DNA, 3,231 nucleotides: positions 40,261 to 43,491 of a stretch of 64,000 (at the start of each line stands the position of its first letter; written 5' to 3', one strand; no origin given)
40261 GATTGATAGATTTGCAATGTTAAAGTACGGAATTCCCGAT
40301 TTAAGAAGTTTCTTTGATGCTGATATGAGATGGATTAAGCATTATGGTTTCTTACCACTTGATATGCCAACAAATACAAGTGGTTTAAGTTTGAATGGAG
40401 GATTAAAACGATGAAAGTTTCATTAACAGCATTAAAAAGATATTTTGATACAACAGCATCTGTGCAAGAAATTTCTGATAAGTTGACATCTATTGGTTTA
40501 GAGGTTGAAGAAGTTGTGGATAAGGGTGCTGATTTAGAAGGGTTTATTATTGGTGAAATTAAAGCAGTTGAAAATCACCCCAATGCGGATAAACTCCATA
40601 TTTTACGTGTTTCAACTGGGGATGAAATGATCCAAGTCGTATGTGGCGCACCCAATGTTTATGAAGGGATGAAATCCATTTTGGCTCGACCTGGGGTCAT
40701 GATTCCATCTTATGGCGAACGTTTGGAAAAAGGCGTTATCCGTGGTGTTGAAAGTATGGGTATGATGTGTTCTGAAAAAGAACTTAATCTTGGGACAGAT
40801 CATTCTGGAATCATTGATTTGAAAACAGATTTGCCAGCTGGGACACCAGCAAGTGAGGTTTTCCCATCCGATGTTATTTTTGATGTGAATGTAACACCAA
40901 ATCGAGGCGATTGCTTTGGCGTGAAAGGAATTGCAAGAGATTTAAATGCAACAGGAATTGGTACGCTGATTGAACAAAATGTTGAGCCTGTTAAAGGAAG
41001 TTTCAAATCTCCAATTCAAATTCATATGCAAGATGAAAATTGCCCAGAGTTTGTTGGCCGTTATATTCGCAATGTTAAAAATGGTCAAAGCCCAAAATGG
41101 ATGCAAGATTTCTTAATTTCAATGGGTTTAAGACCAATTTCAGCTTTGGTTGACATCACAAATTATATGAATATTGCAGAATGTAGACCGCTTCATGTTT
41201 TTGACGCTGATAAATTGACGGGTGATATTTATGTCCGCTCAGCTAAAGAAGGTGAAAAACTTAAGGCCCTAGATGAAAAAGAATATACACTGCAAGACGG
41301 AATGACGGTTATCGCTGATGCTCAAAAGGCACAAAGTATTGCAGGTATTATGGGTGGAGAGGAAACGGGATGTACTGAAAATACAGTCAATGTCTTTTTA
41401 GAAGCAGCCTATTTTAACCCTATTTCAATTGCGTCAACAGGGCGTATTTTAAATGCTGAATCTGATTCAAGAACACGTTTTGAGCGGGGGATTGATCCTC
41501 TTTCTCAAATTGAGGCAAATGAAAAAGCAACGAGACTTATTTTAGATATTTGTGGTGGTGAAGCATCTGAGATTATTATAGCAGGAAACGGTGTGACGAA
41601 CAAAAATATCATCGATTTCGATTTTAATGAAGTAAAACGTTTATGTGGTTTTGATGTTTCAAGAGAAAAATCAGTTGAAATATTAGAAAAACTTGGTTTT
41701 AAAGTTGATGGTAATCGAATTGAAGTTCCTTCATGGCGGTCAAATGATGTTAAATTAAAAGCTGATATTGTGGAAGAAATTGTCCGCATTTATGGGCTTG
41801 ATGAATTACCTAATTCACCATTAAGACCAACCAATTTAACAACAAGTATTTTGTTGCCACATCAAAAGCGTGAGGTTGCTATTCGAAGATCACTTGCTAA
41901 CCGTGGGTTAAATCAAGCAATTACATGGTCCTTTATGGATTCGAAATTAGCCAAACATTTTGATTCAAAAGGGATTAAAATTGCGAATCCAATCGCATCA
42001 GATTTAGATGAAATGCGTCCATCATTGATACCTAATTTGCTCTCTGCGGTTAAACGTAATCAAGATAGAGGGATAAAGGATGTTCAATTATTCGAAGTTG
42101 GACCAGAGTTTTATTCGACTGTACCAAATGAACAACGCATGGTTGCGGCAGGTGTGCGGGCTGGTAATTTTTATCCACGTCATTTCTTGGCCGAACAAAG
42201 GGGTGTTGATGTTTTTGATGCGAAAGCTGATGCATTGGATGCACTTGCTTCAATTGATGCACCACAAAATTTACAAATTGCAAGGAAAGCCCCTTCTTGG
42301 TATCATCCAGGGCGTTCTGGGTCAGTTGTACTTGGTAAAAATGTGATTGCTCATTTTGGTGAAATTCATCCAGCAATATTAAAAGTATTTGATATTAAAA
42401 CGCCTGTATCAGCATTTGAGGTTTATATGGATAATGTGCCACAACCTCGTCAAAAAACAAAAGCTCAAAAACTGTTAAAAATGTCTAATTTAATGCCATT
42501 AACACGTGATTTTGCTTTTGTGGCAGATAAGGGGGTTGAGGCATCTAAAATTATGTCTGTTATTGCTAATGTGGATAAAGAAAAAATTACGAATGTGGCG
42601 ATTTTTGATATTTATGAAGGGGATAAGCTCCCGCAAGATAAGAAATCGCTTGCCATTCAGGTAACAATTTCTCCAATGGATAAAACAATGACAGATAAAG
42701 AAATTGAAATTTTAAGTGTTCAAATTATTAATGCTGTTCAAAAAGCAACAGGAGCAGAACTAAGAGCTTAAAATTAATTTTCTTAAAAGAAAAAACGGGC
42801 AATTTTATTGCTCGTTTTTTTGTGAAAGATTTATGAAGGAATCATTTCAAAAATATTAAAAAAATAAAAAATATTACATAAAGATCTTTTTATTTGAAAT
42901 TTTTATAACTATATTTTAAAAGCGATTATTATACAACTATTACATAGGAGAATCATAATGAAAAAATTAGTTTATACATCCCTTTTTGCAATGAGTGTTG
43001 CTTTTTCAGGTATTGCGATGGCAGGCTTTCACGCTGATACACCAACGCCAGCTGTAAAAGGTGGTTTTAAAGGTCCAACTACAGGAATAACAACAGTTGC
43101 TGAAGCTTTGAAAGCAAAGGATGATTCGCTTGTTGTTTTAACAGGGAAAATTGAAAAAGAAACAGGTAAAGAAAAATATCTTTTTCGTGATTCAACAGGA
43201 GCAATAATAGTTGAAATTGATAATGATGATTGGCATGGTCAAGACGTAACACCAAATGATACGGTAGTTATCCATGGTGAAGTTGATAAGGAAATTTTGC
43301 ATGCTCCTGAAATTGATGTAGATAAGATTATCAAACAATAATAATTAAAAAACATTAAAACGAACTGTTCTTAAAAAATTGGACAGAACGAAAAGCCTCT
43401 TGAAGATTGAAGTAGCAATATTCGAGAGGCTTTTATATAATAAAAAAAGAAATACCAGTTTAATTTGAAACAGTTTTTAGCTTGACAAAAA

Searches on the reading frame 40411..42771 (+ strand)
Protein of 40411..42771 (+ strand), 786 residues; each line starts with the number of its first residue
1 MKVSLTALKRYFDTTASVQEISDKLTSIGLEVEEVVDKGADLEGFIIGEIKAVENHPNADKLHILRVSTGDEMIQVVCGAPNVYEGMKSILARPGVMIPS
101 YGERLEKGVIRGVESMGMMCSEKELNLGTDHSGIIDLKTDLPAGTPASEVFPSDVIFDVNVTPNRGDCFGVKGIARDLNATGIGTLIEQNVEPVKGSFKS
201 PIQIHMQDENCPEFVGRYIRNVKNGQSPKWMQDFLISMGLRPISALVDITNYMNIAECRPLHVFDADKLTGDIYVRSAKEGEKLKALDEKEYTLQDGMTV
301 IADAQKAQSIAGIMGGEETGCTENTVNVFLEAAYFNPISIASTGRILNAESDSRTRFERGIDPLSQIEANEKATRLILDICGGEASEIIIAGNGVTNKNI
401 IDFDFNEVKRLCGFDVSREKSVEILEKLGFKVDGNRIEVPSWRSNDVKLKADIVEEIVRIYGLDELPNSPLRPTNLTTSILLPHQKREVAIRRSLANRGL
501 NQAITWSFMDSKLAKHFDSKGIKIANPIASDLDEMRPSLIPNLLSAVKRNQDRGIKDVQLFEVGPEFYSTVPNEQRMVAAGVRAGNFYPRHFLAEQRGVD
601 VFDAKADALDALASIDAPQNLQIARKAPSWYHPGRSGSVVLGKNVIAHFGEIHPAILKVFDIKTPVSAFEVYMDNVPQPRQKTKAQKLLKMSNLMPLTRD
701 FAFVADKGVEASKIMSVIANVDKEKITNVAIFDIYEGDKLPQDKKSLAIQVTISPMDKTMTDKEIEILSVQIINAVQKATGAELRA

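Call 61: search_protein_families(library=pfam, proteins=[window:40411-42771:+], max_evalue=0.00001)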
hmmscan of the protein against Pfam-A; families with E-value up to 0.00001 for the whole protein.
window:40411-42771:+ (786 aa): 5 families
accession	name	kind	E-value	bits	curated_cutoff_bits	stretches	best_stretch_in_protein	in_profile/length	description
PF03483.22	B3_4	-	7.6e-67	224.7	29.3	1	210-382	1-174/174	B3/4 domain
PF17759.6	tRNA_synthFbeta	-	1.7e-48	165.4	22.4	1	475-672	9-213/214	Phenylalanyl tRNA synthetase beta chain CLM domain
PF03147.19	FDX-ACB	-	6.3e-24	84.7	31.1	1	696-785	5-94/94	Ferredoxin-fold anticodon binding domain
PF01588.26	tRNA_bind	-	2.6e-21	75.9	27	1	46-145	2-95/96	Putative tRNA binding domain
PF03484.21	B5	-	3.5e-19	69.2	28.6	1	401-462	1-66/67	tRNA synthetase B5 domain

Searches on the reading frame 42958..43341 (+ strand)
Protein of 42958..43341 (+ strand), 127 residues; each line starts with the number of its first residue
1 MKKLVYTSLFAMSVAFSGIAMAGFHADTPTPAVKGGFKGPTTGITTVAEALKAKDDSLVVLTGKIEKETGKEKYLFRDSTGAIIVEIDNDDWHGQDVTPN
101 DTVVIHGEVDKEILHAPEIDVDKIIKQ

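Call 61: search_protein_families(library=pfam, proteins=[window:42958-43341:+], max_evalue=0.00001)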
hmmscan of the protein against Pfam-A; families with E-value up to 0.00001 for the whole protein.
window:42958-43341:+ (127 aa): 1 family
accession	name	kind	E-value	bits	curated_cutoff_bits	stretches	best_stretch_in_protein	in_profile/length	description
PF04076.19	BOF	-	2.6e-29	101.8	25.8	1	23-126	1-103/103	Bacterial OB fold (BOF) protein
